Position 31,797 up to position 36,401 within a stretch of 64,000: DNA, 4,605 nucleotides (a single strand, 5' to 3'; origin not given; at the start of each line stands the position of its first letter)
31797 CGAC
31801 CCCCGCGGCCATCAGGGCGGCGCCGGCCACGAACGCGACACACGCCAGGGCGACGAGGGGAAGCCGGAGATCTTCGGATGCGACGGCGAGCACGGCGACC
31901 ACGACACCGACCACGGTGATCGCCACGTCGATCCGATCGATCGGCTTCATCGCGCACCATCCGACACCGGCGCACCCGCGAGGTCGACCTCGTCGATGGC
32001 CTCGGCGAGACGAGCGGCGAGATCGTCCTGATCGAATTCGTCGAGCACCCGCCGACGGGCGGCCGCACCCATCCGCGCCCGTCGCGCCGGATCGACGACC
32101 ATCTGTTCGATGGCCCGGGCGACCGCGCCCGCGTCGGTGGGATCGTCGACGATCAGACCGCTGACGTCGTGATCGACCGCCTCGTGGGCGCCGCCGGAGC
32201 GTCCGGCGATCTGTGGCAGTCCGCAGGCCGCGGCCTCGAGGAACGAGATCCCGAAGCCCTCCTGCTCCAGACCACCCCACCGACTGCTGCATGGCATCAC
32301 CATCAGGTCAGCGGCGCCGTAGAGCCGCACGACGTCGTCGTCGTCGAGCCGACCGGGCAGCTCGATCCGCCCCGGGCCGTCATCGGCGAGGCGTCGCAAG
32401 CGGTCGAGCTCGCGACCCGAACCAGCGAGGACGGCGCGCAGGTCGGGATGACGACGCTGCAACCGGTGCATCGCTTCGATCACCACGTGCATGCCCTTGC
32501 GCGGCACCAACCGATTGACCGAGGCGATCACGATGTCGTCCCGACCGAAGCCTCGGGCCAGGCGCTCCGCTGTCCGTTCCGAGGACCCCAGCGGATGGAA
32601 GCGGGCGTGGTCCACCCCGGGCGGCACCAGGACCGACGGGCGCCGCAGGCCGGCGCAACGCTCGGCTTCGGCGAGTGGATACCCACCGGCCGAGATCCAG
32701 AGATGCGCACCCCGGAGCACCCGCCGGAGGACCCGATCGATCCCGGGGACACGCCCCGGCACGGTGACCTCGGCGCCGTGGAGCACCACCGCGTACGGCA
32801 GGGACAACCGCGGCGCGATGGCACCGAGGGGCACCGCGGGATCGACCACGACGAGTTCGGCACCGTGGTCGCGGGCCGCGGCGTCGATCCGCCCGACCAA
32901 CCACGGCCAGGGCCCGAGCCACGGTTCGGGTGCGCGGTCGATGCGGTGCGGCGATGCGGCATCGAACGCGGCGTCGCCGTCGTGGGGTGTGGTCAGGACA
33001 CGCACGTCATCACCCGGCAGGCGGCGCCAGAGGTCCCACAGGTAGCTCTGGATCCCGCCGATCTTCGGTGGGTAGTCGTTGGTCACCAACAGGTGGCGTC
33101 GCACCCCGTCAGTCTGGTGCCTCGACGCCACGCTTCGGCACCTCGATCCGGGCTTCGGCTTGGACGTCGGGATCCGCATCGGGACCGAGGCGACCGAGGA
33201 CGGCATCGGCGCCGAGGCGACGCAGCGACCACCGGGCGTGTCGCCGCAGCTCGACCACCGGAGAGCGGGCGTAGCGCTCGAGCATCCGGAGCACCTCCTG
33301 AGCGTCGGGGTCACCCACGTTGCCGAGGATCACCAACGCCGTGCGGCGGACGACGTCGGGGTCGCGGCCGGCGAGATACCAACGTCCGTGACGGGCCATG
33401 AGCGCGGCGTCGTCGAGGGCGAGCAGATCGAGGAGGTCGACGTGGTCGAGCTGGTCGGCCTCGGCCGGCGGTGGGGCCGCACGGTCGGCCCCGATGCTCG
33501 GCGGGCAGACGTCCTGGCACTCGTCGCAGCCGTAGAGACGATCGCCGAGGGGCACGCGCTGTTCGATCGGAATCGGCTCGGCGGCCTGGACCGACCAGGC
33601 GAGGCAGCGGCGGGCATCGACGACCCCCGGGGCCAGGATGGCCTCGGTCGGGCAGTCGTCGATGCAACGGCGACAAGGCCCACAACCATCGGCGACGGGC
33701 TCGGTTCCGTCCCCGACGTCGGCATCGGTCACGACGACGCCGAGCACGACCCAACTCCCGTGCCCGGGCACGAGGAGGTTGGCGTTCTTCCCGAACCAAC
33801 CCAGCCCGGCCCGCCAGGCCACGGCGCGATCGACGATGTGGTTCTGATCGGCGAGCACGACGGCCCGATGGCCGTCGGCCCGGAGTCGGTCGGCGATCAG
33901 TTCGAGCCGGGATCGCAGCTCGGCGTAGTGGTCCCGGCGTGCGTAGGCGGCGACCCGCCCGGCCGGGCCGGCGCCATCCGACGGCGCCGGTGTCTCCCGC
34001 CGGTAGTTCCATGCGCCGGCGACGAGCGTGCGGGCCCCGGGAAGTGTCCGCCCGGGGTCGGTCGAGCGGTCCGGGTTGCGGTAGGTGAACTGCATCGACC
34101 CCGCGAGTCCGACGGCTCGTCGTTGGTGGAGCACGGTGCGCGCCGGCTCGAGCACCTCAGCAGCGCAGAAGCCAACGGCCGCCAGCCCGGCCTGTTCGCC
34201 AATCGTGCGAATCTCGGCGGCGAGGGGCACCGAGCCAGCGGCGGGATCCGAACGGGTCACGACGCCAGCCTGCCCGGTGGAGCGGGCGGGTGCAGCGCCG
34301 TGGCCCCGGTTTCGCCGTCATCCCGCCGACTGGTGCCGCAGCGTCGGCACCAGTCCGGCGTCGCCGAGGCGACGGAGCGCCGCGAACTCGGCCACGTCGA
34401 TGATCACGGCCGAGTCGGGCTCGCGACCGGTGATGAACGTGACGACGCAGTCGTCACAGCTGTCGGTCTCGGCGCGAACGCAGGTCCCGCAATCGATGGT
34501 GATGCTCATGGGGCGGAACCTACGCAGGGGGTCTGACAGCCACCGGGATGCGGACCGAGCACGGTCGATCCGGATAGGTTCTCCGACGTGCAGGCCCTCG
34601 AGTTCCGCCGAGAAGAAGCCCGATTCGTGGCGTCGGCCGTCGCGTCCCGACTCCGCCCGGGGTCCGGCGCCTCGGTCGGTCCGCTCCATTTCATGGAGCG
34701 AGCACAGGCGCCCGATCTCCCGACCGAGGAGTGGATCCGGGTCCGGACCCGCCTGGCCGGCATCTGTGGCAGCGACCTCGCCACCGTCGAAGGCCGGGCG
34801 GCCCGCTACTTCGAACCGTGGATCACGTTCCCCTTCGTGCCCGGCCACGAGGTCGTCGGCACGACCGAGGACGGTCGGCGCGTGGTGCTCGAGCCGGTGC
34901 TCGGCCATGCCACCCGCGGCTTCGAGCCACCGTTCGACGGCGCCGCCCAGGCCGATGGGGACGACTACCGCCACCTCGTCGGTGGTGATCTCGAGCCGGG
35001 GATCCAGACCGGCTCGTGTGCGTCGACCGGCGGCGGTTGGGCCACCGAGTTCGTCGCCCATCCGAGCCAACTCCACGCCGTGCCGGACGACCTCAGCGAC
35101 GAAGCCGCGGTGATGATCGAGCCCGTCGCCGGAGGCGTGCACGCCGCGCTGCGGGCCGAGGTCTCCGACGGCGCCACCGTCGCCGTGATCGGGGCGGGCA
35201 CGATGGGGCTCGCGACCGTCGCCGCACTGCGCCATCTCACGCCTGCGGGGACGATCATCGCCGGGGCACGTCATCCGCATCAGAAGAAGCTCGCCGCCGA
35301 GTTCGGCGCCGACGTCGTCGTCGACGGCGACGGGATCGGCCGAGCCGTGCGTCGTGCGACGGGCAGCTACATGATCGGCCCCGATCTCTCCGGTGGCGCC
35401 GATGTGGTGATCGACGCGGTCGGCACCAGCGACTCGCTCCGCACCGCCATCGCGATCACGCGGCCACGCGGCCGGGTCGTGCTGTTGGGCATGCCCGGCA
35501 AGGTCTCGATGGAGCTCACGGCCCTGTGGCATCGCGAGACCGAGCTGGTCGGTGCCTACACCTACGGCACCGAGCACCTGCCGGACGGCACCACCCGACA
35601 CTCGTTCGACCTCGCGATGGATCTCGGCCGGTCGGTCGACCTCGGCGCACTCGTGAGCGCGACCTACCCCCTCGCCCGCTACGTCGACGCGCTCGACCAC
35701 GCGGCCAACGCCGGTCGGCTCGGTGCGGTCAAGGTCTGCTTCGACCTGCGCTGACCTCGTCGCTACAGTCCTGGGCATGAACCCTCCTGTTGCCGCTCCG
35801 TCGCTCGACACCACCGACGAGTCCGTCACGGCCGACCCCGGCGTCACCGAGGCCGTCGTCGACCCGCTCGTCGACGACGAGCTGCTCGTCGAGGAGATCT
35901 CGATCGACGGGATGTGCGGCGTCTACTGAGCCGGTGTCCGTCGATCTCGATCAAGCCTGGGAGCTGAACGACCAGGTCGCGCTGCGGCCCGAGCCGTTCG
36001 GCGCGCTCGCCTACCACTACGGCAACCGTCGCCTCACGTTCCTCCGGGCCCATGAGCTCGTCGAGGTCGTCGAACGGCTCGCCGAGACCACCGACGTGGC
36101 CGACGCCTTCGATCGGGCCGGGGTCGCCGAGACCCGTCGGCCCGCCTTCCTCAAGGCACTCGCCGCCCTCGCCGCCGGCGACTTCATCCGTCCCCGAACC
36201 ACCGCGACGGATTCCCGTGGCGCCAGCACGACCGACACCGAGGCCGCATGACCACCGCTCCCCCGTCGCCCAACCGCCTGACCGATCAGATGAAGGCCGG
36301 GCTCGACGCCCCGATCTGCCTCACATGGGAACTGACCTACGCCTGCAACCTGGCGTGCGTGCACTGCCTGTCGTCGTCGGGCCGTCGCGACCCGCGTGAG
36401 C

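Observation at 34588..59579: Mycofactocin pathway fragmented into three separated loci, with no mftF/mftG in 64 kb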

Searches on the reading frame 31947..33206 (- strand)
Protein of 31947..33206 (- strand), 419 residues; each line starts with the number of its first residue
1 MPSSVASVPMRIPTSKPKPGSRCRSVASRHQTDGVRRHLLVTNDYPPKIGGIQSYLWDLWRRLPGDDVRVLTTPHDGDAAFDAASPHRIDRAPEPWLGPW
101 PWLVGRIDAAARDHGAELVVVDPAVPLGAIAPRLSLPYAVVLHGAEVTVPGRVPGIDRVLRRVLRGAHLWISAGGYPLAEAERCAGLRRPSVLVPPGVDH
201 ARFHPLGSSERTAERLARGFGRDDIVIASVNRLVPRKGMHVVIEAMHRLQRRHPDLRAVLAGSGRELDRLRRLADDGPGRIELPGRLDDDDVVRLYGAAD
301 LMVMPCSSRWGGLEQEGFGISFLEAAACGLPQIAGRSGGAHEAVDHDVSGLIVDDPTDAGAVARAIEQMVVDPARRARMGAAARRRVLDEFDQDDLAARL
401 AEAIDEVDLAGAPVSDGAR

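Call 9: search_protein_families(library=ncbifam, proteins=[window:31947-33206:-], max_evalue=0.00001)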
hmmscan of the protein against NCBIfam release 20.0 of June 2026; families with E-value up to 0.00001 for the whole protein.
window:31947-33206:- (419 aa): 27 families (the best 25 are shown)
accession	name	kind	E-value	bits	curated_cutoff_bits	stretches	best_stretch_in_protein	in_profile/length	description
TIGR03088.1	stp2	hypoth_equivalog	6e-27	94.6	409.05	1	194-402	165-368/374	TIGR03088 family PEP-CTERM/XrtA system glycosyltransferase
NF041876.1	EPS_EpsE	equivalog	1.1e-25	90.7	400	1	192-399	189-388/389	exopolysaccharide biosynthesis GT4 family glycosyltransferase EpsE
TIGR03449.1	mycothiol_MshA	equivalog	8.7e-25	87.4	462.5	1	193-398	192-394/406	D-inositol-3-phosphate glycosyltransferase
TIGR03999.1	thiol_BshA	equivalog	9e-21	74.2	273.7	1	138-398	116-364/375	N-acetyl-alpha-D-glucosaminyl L-malate synthase BshA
TIGR04047.1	MSMEG_0565_glyc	hypoth_equivalog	1.8e-20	73.4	259.85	1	189-399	159-366/373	MSMEG_0565 family glycosyltransferase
TIGR02149.1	glgA_Coryne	subfamily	2.6e-18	66.3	302.4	1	194-403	174-386/391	glycogen synthase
NF047684.1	TeichurnBiosyTuaC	equivalog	2.8e-17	62.8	550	1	130-406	127-388/391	teichuronic acid biosynthesis protein TuaC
TIGR04063.1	stp3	hypoth_equivalog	4.7e-17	62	442.05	1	193-392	184-380/397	TIGR04063 family PEP-CTERM/XrtA system glycosyltransferase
TIGR04005.1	wcaL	equivalog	8.3e-17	61.1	537.6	1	225-403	223-402/406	colanic acid biosynthesis glycosyltransferase WcaL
NF053787.1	GlcN_PG_synth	equivalog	3.9e-15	55.6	480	1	194-404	169-356/361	N-acetylglucosaminyl phosphatidylglycerol synthase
TIGR02472.1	sucr_P_syn_N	equivalog_domain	8.3e-14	51.2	576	1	193-378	213-412/439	sucrose-phosphate synthase, putative, glycosyltransferase domain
TIGR04157.1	glyco_rSAM_CFB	subfamily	1.1e-12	47.7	400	1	206-400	209-402/406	TIGR04157 family glycosyltransferase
NF038229.1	Glyco4_Geo_Pelo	equivalog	5.5e-12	45.4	400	1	131-404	75-333/338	GPMC system family 4 glycosyltransferase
NF012028.0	PRK15484.1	subfamily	6.4e-12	45.3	618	1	210-405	179-376/380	lipopolysaccharide N-acetylglucosaminyltransferase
TIGR02095.1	glgA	subfamily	2.3e-11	43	328.45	1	223-358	293-428/477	glycogen/starch synthase, ADP-glucose type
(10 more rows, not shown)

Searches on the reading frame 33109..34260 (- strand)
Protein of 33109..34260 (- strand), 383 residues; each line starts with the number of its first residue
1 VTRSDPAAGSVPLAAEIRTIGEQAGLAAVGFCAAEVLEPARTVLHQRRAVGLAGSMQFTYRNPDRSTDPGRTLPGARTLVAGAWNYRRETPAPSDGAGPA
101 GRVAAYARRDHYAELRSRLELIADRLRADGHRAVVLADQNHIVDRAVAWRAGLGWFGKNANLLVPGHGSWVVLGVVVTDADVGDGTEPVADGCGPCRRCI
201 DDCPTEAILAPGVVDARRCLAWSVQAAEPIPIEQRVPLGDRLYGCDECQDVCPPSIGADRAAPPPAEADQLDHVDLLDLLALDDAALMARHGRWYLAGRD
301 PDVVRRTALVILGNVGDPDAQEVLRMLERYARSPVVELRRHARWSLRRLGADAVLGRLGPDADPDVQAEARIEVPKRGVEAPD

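Call 9: search_protein_families(library=ncbifam, proteins=[window:33109-34260:-], max_evalue=0.00001)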
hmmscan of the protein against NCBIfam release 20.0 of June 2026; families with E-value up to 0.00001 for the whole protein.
window:33109-34260:- (383 aa): 1 family
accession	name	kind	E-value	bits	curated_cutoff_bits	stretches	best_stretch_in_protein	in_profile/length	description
TIGR00276.1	TIGR00276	equivalog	1e-65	222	200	1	17-348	1-336/337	tRNA epoxyqueuosine(34) reductase QueG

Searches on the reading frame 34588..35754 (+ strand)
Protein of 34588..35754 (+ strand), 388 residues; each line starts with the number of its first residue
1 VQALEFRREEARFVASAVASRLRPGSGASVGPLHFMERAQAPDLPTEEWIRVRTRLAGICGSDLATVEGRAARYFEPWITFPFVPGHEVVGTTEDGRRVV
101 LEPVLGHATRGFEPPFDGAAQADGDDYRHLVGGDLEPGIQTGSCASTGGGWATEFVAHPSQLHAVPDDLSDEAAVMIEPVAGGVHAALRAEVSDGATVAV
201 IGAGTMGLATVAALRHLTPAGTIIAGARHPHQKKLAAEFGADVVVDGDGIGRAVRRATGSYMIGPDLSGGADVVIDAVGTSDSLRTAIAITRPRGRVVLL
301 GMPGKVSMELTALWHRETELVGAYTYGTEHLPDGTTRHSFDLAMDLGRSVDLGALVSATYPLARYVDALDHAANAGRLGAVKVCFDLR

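Call 6: search_protein_families(library=ncbifam, proteins=[window:34588-35754:+], max_evalue=0.001)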
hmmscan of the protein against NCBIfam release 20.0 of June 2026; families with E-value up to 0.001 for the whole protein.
window:34588-35754:+ (388 aa): 19 families
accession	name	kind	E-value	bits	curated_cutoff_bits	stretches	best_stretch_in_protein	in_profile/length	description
NF007375.0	PRK09880.1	equivalog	3.8e-25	88.4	469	1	149-385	124-343/344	L-idonate 5-dehydrogenase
NF007489.0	PRK10083.1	equivalog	1e-23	83.9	376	2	149-305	115-263/339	Zn-dependent oxidoreductase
NF041097.1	keto_inos_dh_IolM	equivalog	2.9e-22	78.9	450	2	172-375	182-380/389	scyllo-inosose 3-dehydrogenase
NF003808.0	PRK05396.1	equivalog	2e-21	76.3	380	1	36-373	15-329/341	L-threonine 3-dehydrogenase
TIGR03366.1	HpnZ_proposed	hypoth_equivalog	1.4e-20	73.8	328.1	2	148-363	107-313/315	putative phosphonate catabolism associated alcohol dehydrogenase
TIGR00692.1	tdh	equivalog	6.8e-20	71.4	458.35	1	42-370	19-326/340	L-threonine 3-dehydrogenase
TIGR03451.1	mycoS_dep_FDH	equivalog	2.4e-17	62.8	512.9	1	149-371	129-345/358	S-(hydroxymethyl)mycothiol dehydrogenase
NF007642.0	PRK10309.1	equivalog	4.7e-16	58.9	550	1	39-302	17-261/347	galactitol-1-phosphate 5-dehydrogenase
NF010344.0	PRK13771.1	subfamily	3.4e-15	55.8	349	1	40-323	19-280/334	putative alcohol dehydrogenase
NF041172.1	AcrlCoa_red_Thmprot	equivalog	6.6e-15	54.9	500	1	39-381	18-330/334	acryloyl-CoA reductase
TIGR03989.1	Rxyl_3153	subfamily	1.2e-10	41.2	440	1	155-322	145-312/370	NDMA-dependent alcohol dehydrogenase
NF047908.1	AldhRedAhr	equivalog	1.1e-09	37.6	470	1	145-323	116-283/335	NADPH-dependent aldehyde reductase Ahr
TIGR02824.1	quinone_pig3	subfamily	1.6e-09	37.2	296.8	1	147-316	90-255/325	putative NAD(P)H quinone oxidoreductase, PIG3 family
TIGR02818.1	adh_III_F_hyde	equivalog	2.1e-08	33.6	543.95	1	178-304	168-290/368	S-(hydroxymethyl)glutathione dehydrogenase/class III alcohol dehydrogenase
NF006940.0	PRK09422.1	equivalog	2.9e-08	33.1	344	1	146-310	112-268/338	alcohol dehydrogenase AdhP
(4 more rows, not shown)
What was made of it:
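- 34588..35754 (+): Zn-dependent MDR alcohol dehydrogenase, 22 nt upstream of mftA. Likely co-transcribed and a candidate client or partner, but not a TIGR03989 member. Call 6: only sub-cutoff hits to Zn-ADH families (best 88 bits, L-idonate 5-dehydrogenase; TIGR03989 41 bits vs cutoff 440).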

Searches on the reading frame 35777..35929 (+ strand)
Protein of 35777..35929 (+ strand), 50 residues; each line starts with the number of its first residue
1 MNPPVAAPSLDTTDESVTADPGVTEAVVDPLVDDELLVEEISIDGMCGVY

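Call 6: search_protein_families(library=ncbifam, proteins=[window:35777-35929:+], max_evalue=0.001)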
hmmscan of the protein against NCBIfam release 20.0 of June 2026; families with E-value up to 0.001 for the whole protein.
window:35777-35929:+ (50 aa): 1 family
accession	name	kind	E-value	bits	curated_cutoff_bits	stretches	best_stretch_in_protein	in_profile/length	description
TIGR03969.1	mycofactocin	equivalog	1.8e-12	46.8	25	1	29-50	2-23/23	mycofactocin precursor MftA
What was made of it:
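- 35777..35929 (+): mftA, the mycofactocin precursor peptide (50 aa, C-terminus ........). Call 6: TIGR03969 46.8 bits vs cutoff 25, E 1.8e-12.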

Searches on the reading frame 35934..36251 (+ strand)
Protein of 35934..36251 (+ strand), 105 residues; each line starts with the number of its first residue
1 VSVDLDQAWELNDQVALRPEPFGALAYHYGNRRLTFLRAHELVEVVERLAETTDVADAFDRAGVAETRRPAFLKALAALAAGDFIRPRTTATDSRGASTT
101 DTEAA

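Call 6: search_protein_families(library=ncbifam, proteins=[window:35934-36251:+], max_evalue=0.001)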
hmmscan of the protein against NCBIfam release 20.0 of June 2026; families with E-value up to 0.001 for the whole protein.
window:35934-36251:+ (105 aa): 1 family
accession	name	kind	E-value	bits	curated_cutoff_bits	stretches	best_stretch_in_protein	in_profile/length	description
TIGR03967.2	mycofact_MftB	equivalog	3.7e-31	107.3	33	1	4-88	1-85/85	mycofactocin biosynthesis chaperone MftB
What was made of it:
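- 35934..36251 (+): mftB, the precursor-binding chaperone (105 aa). GTG start 4 nt after the mftA stop. Call 6: TIGR03967 107.3 bits vs cutoff 33, E 3.7e-31.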
